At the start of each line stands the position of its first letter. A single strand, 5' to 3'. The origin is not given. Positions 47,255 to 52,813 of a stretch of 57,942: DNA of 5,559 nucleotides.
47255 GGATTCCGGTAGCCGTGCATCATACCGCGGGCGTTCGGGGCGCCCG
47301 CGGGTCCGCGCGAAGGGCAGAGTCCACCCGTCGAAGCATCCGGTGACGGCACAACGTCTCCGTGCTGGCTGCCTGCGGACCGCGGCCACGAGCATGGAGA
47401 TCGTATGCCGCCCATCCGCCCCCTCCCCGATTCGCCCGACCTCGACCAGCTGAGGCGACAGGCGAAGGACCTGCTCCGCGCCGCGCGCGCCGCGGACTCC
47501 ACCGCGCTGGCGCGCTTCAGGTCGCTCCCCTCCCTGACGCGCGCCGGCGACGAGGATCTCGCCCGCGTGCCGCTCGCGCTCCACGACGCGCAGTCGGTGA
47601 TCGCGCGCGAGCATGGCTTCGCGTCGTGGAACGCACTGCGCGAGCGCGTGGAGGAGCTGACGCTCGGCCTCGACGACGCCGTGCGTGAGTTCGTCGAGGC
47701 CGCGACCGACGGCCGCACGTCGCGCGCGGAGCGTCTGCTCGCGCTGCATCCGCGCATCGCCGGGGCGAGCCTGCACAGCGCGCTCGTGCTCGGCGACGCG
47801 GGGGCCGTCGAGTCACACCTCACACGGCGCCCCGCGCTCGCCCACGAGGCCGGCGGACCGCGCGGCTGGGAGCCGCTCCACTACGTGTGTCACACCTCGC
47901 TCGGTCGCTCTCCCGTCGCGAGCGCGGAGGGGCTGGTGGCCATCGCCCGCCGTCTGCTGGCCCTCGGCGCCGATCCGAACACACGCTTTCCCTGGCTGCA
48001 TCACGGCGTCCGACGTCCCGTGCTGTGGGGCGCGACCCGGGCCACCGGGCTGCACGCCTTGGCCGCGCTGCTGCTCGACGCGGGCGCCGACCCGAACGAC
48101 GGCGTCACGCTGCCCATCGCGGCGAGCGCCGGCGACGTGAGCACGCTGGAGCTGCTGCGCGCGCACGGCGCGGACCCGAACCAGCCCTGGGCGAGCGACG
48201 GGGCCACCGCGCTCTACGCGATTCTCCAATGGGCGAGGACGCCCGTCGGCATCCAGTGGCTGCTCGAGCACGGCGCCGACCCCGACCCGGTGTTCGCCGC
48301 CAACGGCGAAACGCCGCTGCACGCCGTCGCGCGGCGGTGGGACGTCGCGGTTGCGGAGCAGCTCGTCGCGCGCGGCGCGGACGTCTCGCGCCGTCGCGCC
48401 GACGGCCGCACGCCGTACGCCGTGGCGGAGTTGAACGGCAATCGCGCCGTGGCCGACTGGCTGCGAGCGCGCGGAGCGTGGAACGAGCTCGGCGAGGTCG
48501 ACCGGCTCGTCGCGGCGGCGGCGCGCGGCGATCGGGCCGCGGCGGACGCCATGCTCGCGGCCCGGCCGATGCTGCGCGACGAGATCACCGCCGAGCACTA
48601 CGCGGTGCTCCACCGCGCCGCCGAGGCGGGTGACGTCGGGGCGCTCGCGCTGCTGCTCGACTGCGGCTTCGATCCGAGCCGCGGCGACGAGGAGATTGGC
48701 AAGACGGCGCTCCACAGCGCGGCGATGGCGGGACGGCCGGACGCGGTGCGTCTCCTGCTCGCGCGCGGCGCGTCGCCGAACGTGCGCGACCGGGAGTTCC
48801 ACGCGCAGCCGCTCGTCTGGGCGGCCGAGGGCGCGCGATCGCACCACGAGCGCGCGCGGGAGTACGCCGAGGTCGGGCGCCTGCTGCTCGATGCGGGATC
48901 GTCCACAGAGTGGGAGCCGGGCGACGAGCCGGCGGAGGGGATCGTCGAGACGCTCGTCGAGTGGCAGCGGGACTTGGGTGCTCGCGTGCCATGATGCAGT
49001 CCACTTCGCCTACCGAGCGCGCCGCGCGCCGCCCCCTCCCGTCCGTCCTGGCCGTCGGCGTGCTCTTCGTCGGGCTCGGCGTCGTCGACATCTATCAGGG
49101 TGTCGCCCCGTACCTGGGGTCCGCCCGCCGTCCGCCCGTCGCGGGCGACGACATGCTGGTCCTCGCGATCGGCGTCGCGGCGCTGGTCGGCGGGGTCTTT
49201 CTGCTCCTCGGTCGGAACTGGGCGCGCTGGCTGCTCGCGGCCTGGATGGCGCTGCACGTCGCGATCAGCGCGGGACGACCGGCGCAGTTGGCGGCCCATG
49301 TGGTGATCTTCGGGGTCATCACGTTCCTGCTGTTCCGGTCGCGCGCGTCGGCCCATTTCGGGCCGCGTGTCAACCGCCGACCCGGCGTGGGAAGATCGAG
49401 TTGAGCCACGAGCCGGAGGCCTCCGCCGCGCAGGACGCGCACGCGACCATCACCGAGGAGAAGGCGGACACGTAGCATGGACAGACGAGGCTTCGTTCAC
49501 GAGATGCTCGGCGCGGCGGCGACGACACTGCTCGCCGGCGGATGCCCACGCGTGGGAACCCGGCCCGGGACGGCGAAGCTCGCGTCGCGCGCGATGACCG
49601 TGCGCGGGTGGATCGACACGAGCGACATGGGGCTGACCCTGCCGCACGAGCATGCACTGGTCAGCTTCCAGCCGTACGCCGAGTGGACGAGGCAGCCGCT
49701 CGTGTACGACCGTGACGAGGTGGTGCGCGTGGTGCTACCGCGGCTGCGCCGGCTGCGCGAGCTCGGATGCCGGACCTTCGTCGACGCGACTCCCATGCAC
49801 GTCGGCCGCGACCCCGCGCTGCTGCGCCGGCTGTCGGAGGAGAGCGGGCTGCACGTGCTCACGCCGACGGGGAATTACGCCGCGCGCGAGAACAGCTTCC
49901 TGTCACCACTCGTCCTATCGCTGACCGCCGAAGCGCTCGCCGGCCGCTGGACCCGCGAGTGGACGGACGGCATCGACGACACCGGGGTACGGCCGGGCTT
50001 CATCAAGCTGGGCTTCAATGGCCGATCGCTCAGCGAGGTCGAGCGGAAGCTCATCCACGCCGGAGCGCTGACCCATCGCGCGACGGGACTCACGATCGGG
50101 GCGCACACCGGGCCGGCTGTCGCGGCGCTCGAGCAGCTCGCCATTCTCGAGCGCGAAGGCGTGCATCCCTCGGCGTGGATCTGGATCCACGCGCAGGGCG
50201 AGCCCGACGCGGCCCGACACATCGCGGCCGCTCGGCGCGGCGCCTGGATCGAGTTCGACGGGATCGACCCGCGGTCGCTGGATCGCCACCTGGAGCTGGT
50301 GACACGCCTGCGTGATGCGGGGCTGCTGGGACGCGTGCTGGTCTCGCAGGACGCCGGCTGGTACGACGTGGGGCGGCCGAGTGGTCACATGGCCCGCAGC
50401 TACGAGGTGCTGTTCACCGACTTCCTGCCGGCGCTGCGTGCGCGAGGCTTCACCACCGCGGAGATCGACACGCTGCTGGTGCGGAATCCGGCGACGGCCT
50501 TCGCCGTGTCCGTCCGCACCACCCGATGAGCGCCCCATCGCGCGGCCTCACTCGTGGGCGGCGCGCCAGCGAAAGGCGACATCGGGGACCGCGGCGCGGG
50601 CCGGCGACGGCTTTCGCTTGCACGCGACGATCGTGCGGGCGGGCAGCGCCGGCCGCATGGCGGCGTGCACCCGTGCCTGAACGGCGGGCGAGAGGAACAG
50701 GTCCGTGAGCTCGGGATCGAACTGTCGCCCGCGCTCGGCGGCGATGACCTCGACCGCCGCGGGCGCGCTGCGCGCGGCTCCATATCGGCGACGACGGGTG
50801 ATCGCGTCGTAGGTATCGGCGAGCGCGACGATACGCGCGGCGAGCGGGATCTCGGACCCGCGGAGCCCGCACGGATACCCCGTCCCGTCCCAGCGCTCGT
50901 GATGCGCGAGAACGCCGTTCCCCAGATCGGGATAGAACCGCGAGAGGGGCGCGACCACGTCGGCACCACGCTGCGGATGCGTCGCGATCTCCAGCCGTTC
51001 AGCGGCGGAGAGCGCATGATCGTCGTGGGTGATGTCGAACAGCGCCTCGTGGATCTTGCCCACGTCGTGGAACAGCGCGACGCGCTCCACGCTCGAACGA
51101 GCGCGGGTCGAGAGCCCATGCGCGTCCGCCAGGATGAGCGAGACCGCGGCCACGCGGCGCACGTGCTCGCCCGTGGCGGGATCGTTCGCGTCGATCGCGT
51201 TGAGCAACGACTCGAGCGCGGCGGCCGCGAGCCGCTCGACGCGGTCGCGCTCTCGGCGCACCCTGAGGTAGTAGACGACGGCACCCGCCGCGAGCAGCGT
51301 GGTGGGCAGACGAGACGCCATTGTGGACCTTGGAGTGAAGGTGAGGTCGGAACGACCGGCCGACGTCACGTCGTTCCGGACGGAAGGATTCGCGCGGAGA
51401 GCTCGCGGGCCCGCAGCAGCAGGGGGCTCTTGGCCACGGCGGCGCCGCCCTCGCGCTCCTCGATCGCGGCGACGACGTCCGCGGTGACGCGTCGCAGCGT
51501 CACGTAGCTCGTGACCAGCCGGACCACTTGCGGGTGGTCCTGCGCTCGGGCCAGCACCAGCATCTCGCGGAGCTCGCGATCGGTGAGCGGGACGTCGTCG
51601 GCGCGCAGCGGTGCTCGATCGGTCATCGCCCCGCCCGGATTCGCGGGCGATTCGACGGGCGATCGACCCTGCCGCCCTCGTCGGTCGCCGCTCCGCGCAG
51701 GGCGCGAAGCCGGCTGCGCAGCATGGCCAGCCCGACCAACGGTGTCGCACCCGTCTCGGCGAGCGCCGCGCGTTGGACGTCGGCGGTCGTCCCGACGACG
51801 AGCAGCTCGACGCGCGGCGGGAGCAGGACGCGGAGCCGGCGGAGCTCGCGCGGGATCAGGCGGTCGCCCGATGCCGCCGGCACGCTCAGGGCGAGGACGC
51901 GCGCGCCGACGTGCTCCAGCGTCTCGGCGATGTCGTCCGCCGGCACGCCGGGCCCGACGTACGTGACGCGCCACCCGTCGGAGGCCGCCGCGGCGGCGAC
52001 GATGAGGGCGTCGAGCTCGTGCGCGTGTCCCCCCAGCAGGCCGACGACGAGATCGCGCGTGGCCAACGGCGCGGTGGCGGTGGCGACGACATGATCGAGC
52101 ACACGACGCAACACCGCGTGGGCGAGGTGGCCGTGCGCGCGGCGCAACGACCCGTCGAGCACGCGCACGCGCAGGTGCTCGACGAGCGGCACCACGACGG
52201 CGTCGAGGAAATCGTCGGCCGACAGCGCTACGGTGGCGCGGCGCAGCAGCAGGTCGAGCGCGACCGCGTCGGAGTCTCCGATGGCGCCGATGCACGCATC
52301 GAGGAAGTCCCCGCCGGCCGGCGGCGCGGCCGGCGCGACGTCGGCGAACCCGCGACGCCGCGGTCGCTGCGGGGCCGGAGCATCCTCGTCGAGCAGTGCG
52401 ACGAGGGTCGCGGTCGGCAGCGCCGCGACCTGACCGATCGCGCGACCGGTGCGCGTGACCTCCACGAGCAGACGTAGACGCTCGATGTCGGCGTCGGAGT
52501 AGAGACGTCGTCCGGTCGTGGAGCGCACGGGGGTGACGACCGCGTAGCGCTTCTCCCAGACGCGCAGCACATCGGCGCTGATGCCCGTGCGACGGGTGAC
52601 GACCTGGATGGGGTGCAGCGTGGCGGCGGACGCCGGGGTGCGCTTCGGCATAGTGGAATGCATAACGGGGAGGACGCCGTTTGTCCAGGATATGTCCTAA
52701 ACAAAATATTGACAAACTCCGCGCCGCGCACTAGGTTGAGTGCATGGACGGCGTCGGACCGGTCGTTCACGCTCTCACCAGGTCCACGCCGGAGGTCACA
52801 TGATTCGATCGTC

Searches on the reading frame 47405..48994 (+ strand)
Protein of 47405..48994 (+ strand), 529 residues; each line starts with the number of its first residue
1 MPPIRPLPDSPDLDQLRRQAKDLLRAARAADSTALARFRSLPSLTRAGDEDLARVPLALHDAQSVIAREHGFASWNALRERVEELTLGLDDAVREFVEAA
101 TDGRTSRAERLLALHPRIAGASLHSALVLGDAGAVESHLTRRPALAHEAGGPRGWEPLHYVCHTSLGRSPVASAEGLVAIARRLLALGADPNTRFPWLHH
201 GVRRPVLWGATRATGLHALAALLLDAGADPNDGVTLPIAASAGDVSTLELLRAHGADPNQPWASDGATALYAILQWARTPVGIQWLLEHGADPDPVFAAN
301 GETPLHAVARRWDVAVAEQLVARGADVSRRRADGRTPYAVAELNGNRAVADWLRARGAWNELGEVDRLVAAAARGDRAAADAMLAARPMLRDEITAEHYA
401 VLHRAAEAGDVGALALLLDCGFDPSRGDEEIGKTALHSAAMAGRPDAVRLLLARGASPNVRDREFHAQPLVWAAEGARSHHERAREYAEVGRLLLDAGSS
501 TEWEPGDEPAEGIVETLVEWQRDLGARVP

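Call 73: search_protein_families(library=pfam, proteins=[window:47405-48994:+], max_evalue=0.00001)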
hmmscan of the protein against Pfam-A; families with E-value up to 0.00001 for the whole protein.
window:47405-48994:+ (529 aa): 6 families
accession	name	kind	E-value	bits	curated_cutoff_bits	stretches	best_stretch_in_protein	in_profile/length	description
PF00023.36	Ank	-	2.2e-29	100.3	21.1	1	432-463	2-33/33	Ankyrin repeat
PF12796.13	Ank_2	-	3.5e-29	101.6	27.3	2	369-462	2-90/90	Ankyrin repeats (3 copies)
PF13637.12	Ank_4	-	2.1e-23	82.3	22.7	1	402-452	1-50/50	Ankyrin repeats (many copies)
PF13606.12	Ank_3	-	3.7e-22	76.1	22.3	0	432-460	2-30/30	Ankyrin repeat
PF13857.12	Ank_5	-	1.2e-13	51.5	27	0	417-463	1-47/56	Ankyrin repeats (many copies)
PF24521.3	Ank_KRIT1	-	1.4e-06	28.5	80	0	366-421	20-69/149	KRIT1 ankyrin-repeats domain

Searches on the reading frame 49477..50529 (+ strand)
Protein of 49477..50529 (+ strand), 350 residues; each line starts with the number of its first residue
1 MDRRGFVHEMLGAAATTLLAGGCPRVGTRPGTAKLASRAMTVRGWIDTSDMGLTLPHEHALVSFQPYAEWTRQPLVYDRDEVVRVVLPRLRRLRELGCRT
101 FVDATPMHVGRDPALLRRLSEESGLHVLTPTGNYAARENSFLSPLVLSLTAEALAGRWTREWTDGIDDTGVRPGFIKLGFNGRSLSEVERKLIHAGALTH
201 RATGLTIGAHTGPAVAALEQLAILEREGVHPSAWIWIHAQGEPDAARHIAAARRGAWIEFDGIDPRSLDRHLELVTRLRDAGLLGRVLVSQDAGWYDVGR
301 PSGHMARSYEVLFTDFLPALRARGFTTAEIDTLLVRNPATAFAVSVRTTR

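Call 73: search_protein_families(library=pfam, proteins=[window:49477-50529:+], max_evalue=0.00001)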
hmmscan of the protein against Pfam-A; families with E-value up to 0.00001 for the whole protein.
window:49477-50529:+ (350 aa): 1 family
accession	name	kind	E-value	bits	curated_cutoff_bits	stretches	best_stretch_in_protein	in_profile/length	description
PF02126.24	PTE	-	5.3e-44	151.3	22.4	1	46-342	1-297/298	Phosphotriesterase family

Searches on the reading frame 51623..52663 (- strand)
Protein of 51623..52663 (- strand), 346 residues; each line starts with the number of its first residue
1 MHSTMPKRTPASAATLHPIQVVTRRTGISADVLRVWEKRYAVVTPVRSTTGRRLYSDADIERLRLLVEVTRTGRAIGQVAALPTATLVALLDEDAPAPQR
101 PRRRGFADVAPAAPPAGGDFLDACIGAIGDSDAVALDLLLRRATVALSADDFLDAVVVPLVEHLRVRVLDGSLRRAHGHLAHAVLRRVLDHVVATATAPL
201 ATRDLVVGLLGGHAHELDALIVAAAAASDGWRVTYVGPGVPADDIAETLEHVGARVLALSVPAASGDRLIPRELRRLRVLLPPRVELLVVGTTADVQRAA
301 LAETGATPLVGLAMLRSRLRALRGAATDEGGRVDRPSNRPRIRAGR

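Call 73: search_protein_families(library=pfam, proteins=[window:51623-52663:-], max_evalue=0.00001)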
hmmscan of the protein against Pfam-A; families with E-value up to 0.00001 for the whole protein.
window:51623-52663:- (346 aa): 3 families
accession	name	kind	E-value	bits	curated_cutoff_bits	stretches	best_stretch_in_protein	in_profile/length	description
PF13411.12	MerR_1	-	2.1e-12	47.4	21.6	1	21-80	5-63/69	MerR HTH family regulatory protein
PF02310.24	B12-binding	-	1.4e-07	31.8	32.1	1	205-300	3-97/121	B12 binding domain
PF00376.29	MerR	-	2.7e-06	27.5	28.2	1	19-55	2-38/38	MerR family regulatory protein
